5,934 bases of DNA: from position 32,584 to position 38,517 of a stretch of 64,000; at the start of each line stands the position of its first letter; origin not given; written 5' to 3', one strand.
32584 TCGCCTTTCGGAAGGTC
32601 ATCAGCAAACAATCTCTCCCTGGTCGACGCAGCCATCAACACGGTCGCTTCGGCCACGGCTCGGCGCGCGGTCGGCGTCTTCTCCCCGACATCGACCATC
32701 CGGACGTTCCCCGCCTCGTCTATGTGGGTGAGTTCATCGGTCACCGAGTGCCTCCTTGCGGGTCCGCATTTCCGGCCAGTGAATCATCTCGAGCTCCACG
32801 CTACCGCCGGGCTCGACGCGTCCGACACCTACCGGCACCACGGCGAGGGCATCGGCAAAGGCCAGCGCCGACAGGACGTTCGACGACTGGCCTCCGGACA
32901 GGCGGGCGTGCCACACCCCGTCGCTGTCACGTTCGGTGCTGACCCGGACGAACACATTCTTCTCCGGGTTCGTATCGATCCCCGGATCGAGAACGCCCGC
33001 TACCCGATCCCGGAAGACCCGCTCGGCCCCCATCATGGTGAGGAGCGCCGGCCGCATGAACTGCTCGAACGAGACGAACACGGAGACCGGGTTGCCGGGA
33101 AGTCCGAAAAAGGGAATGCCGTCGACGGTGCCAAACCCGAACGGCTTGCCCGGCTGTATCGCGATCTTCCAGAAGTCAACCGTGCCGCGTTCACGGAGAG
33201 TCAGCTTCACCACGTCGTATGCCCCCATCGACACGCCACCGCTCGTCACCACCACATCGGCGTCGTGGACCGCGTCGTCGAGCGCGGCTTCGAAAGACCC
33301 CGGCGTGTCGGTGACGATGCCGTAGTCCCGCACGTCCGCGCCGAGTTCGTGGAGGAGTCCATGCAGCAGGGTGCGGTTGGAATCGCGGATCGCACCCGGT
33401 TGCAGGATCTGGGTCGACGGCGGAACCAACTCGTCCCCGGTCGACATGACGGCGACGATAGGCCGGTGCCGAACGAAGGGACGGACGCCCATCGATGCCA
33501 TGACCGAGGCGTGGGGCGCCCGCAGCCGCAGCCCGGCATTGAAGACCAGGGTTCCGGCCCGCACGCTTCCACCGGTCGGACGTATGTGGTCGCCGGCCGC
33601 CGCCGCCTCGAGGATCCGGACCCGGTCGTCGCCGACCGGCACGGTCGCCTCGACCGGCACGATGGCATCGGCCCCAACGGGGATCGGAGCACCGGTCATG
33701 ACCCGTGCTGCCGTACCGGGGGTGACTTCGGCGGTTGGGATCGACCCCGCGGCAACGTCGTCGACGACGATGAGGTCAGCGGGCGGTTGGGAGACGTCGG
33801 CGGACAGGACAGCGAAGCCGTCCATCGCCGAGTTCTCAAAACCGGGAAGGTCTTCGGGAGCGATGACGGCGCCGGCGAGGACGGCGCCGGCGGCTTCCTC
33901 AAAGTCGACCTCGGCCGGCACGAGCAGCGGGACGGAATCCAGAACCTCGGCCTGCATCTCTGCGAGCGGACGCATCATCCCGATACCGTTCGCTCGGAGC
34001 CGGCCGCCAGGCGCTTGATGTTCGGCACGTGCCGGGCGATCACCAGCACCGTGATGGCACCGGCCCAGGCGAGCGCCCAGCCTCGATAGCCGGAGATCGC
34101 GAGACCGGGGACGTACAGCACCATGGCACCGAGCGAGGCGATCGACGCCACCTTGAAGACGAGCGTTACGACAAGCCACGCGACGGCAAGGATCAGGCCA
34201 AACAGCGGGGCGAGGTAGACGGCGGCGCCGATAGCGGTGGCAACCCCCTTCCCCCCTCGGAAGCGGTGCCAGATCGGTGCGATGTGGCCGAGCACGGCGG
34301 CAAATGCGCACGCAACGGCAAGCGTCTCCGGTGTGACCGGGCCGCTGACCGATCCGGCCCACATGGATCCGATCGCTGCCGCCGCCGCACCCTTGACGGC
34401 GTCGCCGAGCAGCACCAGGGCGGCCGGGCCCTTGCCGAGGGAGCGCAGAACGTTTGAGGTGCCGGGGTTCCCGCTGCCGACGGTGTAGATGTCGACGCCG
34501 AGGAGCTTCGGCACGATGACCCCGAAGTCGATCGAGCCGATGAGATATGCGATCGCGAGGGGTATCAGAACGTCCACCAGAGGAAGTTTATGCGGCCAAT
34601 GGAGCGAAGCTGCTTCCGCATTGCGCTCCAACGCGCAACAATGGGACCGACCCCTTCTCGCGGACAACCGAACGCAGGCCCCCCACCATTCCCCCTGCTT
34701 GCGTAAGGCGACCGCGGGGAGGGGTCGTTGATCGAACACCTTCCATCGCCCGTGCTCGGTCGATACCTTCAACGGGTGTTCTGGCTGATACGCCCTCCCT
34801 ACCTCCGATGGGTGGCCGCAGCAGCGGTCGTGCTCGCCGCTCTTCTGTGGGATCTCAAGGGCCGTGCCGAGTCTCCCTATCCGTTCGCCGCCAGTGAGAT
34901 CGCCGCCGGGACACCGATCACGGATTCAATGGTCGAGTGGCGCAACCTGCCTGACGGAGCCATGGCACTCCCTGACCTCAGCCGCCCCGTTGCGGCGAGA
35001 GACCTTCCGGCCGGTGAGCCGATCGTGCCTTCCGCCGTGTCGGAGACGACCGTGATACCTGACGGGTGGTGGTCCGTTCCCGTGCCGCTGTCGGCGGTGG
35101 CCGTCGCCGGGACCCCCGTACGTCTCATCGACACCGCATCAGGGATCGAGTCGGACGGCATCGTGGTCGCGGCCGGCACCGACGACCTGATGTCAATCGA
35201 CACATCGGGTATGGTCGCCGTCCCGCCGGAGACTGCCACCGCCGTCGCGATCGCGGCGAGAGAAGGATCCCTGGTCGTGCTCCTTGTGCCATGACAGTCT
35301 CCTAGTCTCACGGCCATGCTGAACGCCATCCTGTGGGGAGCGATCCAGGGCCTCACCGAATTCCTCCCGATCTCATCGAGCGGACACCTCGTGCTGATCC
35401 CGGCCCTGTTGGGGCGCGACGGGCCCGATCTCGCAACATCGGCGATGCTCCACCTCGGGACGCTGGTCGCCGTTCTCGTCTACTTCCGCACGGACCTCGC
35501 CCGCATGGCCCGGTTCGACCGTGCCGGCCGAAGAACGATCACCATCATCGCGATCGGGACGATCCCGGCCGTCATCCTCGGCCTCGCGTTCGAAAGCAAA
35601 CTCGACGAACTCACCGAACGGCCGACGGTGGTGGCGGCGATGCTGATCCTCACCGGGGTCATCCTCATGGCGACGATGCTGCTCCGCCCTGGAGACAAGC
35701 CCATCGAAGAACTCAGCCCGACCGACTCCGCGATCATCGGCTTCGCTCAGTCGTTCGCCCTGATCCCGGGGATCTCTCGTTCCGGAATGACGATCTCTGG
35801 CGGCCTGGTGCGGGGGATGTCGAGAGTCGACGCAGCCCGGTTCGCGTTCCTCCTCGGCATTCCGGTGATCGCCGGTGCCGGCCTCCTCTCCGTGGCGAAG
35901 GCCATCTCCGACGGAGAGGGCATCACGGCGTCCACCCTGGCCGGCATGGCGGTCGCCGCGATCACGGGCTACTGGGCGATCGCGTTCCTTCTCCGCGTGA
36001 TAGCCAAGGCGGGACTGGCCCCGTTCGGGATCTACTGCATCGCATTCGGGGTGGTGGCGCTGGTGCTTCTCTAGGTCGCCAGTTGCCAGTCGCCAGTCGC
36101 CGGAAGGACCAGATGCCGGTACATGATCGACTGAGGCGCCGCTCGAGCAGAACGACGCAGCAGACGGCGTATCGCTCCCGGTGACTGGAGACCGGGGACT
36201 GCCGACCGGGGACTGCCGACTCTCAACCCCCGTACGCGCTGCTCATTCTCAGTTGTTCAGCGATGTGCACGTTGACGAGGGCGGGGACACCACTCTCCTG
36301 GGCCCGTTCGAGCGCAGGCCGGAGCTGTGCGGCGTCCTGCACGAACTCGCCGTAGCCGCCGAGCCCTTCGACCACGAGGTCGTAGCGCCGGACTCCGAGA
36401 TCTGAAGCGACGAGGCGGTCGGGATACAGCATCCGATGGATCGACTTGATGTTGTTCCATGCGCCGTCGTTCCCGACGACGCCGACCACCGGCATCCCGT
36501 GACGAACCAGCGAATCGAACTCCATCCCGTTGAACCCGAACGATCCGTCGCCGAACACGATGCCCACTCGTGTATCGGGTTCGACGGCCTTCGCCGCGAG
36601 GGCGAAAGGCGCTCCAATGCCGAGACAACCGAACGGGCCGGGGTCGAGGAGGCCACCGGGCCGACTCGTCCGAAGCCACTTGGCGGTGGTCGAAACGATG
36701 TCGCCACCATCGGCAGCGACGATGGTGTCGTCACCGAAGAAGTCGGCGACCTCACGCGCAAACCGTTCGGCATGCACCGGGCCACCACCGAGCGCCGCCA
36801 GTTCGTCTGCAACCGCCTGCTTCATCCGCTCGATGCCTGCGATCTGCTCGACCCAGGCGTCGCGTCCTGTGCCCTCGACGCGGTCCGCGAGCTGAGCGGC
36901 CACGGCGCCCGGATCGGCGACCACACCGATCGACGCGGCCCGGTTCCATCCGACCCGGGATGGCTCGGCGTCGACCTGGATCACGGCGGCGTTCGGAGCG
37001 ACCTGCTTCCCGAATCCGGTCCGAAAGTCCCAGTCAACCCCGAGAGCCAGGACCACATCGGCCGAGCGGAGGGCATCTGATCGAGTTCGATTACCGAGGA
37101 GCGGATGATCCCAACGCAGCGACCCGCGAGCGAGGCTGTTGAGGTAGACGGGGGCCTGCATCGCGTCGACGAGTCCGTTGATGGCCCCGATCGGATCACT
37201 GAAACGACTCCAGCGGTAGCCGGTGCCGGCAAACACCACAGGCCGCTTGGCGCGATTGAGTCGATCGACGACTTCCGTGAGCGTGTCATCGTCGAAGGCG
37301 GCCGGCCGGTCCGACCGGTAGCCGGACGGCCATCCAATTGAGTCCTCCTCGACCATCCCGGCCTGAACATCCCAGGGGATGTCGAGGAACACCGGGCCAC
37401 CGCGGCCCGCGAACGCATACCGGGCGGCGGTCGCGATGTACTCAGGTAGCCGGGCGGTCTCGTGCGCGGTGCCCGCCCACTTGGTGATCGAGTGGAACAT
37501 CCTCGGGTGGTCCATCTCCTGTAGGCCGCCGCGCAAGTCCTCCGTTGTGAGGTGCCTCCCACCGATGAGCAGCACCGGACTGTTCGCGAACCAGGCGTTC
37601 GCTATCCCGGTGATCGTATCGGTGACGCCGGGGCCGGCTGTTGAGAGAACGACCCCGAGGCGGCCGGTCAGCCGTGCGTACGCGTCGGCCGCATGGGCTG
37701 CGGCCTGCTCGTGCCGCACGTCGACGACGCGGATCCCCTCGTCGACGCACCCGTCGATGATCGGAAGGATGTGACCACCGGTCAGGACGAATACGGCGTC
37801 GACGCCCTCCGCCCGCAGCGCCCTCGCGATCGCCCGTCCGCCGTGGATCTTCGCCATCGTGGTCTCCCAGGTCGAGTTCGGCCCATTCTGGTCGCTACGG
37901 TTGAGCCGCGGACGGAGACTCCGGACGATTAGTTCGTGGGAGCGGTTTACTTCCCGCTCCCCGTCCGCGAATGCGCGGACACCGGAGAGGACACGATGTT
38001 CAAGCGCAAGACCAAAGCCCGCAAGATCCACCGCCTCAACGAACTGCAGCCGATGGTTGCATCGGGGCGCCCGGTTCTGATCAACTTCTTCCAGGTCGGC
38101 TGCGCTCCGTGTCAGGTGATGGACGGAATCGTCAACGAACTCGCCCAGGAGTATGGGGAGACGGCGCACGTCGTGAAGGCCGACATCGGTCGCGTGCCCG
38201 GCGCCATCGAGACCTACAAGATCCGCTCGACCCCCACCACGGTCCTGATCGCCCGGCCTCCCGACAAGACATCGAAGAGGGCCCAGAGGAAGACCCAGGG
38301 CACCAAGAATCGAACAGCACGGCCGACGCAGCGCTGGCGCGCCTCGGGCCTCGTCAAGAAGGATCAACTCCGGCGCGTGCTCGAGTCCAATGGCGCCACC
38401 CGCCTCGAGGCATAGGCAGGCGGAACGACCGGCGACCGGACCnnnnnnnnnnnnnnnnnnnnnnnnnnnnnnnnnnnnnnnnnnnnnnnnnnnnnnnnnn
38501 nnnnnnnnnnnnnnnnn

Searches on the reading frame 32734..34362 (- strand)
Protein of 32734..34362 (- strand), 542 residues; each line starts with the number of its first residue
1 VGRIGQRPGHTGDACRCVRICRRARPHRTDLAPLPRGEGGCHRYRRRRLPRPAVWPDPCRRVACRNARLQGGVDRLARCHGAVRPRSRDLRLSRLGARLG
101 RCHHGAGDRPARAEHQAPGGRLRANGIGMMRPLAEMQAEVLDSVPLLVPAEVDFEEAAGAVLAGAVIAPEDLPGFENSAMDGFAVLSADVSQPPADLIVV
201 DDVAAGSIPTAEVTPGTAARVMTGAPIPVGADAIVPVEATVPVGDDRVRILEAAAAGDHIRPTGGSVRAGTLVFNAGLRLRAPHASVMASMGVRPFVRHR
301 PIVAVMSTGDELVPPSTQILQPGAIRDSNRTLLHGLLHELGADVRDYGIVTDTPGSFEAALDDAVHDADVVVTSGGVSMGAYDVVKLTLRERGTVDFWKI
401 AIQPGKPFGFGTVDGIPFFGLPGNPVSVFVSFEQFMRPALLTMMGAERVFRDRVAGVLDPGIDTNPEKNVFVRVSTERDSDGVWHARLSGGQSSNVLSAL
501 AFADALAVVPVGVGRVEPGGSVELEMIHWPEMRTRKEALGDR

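Call 57: search_protein_families(library=pfam, proteins=[window:32734-34362:-], max_evalue=0.001)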
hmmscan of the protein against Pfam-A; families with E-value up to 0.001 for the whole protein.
window:32734-34362:- (542 aa): 3 families
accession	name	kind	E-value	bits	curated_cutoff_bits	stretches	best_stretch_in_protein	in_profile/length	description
PF03453.22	MoeA_N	-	4.7e-38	130.8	30.8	1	132-292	2-160/160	MoeA N-terminal region (domain I and II)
PF00994.29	MoCF_biosynth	-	1.1e-32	113.2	26.6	1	304-440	1-142/144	Probable molybdopterin binding domain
PF03454.20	MoeA_C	-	3.8e-09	37.1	22.1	1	464-524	10-69/72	MoeA C-terminal region (domain IV)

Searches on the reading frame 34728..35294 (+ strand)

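Call 57: search_protein_families(library=pfam, proteins=[window:34728-35294:+], max_evalue=0.001)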
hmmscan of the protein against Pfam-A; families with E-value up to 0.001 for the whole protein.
window:34728-35294:+ (188 aa): 1 family
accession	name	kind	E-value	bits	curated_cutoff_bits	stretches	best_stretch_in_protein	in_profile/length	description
PF08666.17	SAF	-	4.9e-07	30.6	21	1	52-103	4-61/63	SAF domain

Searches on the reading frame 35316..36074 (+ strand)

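Call 57: search_protein_families(library=pfam, proteins=[window:35316-36074:+], max_evalue=0.001)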
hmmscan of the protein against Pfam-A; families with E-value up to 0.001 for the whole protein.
window:35316-36074:+ (252 aa): 1 family
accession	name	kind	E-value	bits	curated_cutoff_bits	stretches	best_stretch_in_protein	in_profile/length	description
PF02673.24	BacA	-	1.6e-74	251.3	33.4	1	4-247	1-257/257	Bacitracin resistance protein BacA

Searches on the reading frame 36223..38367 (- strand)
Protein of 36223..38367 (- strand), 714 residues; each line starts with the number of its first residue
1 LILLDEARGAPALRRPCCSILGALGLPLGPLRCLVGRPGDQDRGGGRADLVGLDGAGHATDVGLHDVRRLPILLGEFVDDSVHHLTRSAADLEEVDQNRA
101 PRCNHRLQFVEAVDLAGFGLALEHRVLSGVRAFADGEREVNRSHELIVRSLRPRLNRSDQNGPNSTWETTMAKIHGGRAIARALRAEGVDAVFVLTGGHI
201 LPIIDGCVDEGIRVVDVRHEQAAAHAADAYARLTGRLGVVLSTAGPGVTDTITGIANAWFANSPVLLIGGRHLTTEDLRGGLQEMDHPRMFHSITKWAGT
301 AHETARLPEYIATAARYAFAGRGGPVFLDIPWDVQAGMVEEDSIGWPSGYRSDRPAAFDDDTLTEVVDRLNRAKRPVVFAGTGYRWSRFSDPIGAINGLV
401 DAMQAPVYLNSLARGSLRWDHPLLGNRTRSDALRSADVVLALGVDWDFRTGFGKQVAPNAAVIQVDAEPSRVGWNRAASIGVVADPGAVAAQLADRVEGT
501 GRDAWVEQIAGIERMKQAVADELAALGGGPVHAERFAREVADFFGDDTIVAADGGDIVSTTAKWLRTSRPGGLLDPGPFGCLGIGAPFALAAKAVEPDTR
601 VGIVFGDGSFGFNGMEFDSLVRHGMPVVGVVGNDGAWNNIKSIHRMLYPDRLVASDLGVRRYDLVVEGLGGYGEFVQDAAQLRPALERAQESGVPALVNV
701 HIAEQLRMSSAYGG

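Call 57: search_protein_families(library=pfam, proteins=[window:36223-38367:-], max_evalue=0.001)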
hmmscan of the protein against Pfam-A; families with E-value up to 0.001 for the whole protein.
window:36223-38367:- (714 aa): 3 families
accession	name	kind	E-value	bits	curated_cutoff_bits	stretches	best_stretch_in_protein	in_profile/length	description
PF02776.23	TPP_enzyme_N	-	1.1e-37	128.8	26.8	1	175-287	2-116/119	Thiamine pyrophosphate enzyme, N-terminal TPP binding domain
PF02775.26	TPP_enzyme_C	-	9.2e-26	90.9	21.9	1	553-700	1-151/151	Thiamine pyrophosphate enzyme, C-terminal TPP binding domain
PF00205.28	TPP_enzyme_M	-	3.1e-24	85.7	30.4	1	364-493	2-137/137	Thiamine pyrophosphate enzyme, central domain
